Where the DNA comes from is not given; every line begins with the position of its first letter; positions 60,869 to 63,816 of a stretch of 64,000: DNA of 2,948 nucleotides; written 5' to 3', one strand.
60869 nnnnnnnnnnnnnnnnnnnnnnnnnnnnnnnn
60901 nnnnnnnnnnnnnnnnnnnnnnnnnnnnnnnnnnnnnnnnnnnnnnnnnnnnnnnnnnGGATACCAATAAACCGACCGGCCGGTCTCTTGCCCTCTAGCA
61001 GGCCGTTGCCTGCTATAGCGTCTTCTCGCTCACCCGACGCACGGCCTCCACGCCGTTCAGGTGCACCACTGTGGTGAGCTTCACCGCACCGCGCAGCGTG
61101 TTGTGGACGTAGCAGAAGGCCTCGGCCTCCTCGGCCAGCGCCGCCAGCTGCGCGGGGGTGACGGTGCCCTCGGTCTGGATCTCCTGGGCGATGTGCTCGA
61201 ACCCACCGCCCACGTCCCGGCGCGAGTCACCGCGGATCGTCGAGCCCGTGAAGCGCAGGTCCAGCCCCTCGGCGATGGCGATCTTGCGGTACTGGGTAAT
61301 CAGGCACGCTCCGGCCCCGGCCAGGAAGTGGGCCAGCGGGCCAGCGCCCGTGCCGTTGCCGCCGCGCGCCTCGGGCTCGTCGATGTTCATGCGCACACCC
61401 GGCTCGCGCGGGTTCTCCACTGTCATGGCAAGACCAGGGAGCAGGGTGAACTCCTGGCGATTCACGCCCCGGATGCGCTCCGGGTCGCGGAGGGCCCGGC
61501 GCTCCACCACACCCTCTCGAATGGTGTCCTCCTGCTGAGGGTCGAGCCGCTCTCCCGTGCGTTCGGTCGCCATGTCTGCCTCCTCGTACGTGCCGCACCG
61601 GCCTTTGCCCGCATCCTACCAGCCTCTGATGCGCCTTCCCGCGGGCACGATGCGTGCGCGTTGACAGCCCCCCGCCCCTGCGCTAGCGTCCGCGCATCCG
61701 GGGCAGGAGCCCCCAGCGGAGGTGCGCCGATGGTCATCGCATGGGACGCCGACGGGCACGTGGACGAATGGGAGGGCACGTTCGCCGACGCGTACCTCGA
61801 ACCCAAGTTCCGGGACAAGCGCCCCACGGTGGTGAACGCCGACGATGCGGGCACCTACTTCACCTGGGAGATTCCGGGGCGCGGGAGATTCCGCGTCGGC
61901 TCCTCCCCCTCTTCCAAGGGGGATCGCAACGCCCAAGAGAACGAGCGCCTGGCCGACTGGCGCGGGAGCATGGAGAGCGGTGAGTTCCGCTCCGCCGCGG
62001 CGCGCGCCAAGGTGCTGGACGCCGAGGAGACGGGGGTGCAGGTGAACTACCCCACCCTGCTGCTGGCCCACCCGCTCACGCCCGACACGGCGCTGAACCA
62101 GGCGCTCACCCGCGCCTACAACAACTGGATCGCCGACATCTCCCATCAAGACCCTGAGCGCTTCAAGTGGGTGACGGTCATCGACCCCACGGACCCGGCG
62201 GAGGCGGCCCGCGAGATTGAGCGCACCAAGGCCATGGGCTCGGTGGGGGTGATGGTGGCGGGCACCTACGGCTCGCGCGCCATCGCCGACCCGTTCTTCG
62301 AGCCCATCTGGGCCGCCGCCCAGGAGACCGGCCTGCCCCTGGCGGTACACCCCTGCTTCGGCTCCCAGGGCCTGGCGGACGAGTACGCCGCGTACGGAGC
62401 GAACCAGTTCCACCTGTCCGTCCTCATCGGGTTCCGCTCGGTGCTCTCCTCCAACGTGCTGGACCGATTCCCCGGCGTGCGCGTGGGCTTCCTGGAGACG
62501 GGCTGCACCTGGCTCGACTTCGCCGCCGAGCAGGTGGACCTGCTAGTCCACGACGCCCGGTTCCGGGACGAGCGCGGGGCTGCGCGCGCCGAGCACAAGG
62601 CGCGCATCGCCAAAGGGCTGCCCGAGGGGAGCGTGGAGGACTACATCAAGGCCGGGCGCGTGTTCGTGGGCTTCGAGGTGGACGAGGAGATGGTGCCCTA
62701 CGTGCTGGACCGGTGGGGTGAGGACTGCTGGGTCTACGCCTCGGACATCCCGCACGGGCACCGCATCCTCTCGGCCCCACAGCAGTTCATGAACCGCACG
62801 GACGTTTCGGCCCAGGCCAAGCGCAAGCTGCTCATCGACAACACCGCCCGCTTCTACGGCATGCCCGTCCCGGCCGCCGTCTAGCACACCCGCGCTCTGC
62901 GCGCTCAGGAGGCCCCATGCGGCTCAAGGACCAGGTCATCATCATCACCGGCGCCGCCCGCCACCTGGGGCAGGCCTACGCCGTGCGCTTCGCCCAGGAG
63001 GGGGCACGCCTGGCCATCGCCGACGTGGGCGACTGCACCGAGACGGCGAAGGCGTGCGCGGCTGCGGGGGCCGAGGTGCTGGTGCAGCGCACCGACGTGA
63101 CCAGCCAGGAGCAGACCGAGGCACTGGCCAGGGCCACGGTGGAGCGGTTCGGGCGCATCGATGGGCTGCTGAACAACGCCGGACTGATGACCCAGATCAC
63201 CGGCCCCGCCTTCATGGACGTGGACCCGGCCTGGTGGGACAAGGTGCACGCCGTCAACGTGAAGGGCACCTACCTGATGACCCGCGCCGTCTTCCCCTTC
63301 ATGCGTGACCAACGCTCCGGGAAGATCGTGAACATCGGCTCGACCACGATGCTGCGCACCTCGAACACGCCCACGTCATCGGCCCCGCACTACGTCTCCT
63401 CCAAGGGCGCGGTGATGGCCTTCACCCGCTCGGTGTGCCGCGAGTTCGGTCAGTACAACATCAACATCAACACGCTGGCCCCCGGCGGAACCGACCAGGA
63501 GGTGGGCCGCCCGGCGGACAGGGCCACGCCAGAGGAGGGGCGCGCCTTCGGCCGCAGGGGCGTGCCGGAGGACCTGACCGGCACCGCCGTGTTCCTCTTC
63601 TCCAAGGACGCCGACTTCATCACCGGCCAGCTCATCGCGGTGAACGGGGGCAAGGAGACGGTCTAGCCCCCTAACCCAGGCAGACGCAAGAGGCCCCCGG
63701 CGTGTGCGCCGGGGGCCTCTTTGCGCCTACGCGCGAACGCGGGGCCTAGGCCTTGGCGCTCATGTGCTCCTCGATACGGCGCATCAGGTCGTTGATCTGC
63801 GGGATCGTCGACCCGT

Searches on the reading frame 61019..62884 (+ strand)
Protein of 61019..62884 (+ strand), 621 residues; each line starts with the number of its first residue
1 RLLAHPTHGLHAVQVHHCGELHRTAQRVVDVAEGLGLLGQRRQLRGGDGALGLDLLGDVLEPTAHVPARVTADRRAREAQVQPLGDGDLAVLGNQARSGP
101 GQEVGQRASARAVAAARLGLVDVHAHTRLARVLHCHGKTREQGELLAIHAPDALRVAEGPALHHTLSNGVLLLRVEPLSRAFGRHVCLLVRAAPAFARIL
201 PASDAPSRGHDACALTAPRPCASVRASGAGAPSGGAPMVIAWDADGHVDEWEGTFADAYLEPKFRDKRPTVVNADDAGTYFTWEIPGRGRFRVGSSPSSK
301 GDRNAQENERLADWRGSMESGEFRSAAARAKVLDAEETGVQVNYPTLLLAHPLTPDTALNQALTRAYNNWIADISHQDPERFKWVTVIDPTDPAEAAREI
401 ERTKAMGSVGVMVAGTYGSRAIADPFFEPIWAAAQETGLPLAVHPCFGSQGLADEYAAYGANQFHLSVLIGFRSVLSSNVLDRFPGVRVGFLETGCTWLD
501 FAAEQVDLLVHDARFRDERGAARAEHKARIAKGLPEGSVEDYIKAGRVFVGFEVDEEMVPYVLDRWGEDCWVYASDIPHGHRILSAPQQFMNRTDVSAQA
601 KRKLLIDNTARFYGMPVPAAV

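Call 72: search_protein_families(library=pfam, proteins=[window:61019-62884:+], max_evalue=0.001)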
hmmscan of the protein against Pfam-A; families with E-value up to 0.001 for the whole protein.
window:61019-62884:+ (621 aa): 1 family
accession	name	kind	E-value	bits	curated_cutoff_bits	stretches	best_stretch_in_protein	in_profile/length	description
PF04909.20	Amidohydro_2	-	3.8e-16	60.1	26.4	1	360-614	58-288/289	Amidohydrolase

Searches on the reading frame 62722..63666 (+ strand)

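Call 72: search_protein_families(library=pfam, proteins=[window:62722-63666:+], max_evalue=0.001)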
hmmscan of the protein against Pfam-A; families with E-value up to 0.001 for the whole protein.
window:62722-63666:+ (314 aa): 3 families
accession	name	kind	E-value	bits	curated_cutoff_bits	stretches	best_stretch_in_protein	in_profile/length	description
PF13561.12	adh_short_C2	-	4.1e-51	174.3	27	1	77-310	1-234/236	Enoyl-(Acyl carrier protein) reductase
PF00106.31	adh_short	-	3.8e-46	157.5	26.6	1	71-263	1-188/195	short chain dehydrogenase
PF08659.16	KR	-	2.9e-08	34.3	22.6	1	73-189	3-122/180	KR domain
